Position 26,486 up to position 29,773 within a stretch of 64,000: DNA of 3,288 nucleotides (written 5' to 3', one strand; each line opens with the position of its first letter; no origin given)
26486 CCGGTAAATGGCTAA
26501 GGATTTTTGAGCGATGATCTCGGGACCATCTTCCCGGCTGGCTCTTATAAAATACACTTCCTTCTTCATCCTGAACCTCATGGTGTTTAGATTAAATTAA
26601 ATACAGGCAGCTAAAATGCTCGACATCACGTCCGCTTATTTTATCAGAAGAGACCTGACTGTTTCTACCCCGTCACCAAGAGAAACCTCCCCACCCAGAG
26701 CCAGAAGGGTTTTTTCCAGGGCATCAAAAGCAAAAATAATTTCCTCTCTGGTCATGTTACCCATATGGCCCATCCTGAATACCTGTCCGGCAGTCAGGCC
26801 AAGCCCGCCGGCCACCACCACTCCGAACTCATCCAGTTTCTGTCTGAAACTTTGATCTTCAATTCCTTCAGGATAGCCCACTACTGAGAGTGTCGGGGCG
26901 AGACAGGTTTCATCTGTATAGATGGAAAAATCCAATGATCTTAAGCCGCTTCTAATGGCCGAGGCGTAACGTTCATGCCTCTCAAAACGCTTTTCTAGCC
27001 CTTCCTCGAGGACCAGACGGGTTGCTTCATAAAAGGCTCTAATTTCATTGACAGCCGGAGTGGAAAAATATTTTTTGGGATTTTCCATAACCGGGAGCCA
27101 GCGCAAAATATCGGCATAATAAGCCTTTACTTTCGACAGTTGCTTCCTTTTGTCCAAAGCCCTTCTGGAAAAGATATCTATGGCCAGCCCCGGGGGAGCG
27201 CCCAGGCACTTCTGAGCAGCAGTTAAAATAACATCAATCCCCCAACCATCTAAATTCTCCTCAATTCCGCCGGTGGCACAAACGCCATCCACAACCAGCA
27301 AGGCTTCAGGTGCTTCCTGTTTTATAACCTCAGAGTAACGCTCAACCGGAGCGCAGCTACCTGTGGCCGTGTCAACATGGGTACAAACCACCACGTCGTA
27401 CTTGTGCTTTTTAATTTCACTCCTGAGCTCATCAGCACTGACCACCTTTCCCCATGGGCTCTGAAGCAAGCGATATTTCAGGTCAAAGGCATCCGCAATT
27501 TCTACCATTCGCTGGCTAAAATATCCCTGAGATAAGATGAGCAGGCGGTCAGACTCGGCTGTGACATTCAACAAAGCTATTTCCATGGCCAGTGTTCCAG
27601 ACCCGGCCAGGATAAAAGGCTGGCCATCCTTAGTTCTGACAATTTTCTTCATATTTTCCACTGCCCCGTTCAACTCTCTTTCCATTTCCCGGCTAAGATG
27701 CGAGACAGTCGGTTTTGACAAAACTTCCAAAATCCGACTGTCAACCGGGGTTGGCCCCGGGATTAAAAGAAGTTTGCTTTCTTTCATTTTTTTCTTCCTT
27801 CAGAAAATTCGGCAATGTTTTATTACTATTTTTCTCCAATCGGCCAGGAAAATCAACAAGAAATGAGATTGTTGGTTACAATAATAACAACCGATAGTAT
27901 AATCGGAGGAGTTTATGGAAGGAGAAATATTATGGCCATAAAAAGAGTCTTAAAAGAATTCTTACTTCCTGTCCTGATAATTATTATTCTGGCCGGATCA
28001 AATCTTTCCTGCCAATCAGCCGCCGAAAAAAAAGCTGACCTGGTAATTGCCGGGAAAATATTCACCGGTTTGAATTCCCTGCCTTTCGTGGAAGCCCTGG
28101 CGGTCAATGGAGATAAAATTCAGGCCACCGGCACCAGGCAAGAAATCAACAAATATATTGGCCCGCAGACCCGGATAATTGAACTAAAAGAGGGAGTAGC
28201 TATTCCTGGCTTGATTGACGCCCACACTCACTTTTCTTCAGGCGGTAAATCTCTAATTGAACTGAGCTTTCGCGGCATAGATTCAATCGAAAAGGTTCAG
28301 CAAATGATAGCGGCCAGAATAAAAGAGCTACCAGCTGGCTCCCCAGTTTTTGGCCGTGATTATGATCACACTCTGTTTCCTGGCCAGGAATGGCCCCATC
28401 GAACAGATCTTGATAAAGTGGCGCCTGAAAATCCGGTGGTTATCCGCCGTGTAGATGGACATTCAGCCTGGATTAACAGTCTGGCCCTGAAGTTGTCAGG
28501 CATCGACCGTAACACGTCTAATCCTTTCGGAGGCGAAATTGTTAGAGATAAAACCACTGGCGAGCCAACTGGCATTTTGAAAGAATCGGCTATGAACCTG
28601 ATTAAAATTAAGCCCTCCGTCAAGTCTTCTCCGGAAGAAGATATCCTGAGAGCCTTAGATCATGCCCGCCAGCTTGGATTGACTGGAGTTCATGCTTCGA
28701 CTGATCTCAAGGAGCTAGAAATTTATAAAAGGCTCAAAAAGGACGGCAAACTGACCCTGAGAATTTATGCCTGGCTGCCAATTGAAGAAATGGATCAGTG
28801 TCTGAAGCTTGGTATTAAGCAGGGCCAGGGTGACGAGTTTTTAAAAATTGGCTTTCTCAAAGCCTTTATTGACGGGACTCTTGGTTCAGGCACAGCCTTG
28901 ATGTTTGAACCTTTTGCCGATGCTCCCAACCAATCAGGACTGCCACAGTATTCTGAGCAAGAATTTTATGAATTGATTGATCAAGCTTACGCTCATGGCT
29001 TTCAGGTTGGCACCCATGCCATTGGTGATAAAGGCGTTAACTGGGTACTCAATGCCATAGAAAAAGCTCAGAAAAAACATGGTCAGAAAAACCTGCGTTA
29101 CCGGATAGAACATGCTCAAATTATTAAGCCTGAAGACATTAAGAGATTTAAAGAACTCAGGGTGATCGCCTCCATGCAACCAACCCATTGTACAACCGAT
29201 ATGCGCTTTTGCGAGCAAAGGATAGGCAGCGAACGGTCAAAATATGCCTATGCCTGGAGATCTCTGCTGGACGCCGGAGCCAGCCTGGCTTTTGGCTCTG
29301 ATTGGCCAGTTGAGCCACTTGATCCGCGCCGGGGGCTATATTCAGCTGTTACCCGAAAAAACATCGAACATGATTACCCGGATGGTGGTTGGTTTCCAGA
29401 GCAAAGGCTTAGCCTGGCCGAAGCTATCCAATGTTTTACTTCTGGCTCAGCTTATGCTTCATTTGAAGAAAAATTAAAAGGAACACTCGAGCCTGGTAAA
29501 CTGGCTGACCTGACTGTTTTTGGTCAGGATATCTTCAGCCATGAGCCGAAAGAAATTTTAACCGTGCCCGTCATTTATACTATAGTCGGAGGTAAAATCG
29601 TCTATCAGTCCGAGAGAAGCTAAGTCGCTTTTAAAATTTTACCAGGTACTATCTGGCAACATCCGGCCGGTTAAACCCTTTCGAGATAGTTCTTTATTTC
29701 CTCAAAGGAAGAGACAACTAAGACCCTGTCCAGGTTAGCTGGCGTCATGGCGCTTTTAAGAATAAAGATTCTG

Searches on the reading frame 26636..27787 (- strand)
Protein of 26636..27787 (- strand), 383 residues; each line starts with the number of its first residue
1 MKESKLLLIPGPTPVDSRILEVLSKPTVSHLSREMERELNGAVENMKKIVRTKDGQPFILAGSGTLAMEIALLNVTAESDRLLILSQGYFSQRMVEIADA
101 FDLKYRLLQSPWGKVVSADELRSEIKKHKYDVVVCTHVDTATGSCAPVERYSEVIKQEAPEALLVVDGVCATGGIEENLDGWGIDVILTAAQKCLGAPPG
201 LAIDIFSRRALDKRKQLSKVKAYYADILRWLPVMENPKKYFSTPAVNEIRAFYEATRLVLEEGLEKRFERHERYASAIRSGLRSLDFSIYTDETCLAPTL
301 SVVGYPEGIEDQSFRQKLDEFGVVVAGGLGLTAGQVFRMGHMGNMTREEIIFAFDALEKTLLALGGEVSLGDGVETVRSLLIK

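Call 87: search_protein_families(library=pfam, proteins=[window:26636-27787:-], max_evalue=0.00001)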
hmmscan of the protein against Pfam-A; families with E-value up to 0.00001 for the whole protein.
window:26636-27787:- (383 aa): 2 families
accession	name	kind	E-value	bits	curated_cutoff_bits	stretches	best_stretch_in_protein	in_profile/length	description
PF00266.25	Aminotran_5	-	7.7e-23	81.5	21.5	1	27-330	33-340/371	Aminotransferase class-V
PF00155.27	Aminotran_1_2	-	9.4e-06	25.5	19.7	0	58-176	68-194/361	Aminotransferase class I and II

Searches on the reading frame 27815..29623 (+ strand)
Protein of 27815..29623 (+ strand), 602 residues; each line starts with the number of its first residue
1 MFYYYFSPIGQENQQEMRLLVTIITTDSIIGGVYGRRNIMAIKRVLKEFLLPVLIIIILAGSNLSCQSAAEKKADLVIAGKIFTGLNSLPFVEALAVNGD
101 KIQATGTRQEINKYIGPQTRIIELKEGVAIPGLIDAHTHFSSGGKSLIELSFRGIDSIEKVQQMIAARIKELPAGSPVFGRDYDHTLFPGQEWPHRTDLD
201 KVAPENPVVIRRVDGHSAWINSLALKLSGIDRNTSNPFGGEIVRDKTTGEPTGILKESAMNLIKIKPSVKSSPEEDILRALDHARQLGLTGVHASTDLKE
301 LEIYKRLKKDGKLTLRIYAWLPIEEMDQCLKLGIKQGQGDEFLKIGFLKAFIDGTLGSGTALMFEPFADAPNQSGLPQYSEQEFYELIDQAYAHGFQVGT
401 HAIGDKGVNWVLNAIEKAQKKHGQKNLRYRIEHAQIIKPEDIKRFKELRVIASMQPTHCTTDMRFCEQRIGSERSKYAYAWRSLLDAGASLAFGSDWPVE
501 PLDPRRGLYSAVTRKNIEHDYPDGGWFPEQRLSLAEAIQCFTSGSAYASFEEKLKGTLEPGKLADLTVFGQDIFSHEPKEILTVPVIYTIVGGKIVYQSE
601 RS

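Call 87: search_protein_families(library=pfam, proteins=[window:27815-29623:+], max_evalue=0.00001)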
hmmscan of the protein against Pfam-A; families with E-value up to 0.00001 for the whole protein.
window:27815-29623:+ (602 aa): 2 families
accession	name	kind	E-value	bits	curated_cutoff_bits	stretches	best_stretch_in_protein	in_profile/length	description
PF07969.17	Amidohydro_3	-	3.4e-111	373.5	29.7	1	121-597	2-472/472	Amidohydrolase family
PF01979.26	Amidohydro_1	-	1.1e-16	61.5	25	1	374-596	127-345/345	Amidohydrolase family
